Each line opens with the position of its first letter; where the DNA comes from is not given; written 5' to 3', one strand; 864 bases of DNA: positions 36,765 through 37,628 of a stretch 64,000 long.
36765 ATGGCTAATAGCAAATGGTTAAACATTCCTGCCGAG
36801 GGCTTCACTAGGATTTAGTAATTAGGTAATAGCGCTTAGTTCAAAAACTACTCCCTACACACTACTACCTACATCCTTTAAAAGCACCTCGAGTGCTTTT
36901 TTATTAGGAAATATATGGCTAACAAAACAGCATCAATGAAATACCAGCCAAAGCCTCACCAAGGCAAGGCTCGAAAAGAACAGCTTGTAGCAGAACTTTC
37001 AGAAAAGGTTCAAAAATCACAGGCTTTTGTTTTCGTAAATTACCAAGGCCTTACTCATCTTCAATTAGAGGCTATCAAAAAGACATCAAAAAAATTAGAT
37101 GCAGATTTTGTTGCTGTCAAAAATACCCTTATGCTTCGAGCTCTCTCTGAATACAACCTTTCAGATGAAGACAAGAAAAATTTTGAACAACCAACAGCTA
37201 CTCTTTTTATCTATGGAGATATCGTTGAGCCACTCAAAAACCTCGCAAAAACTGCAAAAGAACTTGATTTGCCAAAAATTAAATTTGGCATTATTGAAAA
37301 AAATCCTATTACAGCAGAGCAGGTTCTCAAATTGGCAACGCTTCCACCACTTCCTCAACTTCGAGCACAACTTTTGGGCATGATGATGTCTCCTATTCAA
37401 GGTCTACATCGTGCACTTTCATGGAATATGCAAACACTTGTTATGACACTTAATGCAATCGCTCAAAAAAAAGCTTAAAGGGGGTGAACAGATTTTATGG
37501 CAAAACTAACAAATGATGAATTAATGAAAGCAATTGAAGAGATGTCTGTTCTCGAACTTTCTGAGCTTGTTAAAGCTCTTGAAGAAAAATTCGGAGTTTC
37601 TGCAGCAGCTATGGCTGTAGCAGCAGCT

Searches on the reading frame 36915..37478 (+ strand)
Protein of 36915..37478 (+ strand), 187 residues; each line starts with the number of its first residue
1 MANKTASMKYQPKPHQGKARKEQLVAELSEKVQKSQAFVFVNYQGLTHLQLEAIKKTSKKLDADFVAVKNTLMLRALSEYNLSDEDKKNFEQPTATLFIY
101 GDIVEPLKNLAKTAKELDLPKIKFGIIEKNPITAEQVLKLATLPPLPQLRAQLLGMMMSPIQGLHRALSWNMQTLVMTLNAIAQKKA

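Call 3: search_protein_families(library=pfam, proteins=[window:36915-37478:+], max_evalue=1)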
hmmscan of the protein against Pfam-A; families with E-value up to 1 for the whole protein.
window:36915-37478:+ (187 aa): 2 families
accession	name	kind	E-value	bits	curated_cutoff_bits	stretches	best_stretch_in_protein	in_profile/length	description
PF00466.25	Ribosomal_L10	-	3.6e-21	75.6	22.8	1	17-115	2-100/100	Ribosomal protein L10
PF19443.4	DAHL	-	0.27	11.3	38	1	22-80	17-75/221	DAHL domain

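Call 72: find_related_loci(query=A4, collection=metagenome_contigs, flank=7000)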
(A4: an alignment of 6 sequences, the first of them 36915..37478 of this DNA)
Query A4 (187 aa) in metagenome_contigs; peptide patterns used: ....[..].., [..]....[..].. (x = any residue, [..] = any of these).
600 stretches matched a pattern (row limit reached: there are more); 8 encode a relative of the query (tblastn E <= 1e-3); 8 distinct loci.
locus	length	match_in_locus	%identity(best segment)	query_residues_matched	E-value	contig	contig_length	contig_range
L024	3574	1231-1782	84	4-187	7e-99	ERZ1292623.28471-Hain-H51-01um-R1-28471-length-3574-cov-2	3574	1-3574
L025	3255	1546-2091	71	13-186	1e-85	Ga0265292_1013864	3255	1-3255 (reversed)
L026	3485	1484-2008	68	13-187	2e-81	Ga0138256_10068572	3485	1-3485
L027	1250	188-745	64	1-186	3e-83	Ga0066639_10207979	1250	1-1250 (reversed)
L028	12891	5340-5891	64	4-187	2e-76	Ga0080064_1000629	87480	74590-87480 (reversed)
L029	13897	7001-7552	64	4-187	2e-76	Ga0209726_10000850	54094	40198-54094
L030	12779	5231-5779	62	4-186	6e-73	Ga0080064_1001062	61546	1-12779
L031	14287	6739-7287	62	4-186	6e-73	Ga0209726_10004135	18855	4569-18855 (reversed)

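Call 86: search_protein_families(library=pfam, proteins=[L029:4851-6818:+, L031:4796-6526:+], max_evalue=0.01)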
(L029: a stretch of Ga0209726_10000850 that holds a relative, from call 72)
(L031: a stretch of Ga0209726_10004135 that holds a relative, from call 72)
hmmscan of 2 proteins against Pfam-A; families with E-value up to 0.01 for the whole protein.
L029:4851-6818:+ (655 aa): 0 families

L031:4796-6526:+ (576 aa): 0 families

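Call 87: find_homologous_proteins(query=L029:4851-6818:+)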
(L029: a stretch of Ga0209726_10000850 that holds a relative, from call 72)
Query L029:4851-6818:+ (655 aa): 1 proteins with E <= 0.001 among 8000 candidates.
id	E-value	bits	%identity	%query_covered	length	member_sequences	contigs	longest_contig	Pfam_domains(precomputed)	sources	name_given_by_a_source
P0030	0.0e+0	1447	100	100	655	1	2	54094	-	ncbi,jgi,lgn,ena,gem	-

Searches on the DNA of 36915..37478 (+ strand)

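Call 84: search_rna_families(sources=[L029, L031, L024, L011], threshold=evalue, max_evalue=1)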
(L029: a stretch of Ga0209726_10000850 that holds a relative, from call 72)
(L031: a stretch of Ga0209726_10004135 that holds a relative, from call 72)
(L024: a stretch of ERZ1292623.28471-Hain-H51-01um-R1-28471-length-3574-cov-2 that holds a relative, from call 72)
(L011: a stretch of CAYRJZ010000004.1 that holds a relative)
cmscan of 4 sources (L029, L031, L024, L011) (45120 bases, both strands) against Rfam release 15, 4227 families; matches with E-value up to 1: 6.
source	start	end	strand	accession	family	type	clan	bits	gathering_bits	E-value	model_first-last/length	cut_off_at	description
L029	6847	6995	+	RF00557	L10_leader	Cis-reg; leader;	-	44.8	44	0.00041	1-138/138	no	Ribosomal protein L10 leader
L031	6543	6733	+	RF00557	L10_leader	Cis-reg; leader;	-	41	44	0.0024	1-138/138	no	Ribosomal protein L10 leader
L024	1061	1232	+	RF00557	L10_leader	Cis-reg; leader;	-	31.5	44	0.2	1-138/138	no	Ribosomal protein L10 leader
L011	10039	10143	+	RF00557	L10_leader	Cis-reg; leader;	-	29.6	44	0.5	1-138/138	no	Ribosomal protein L10 leader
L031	11782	11881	-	RF04111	MIR6274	Gene; miRNA;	-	25.8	80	0.86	1-107/107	no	MIR6274 microRNA precursor family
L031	12268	12339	-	RF00736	mir-320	Gene; miRNA;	-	22.6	55.5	0.93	1-76/76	no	mir-320 microRNA precursor family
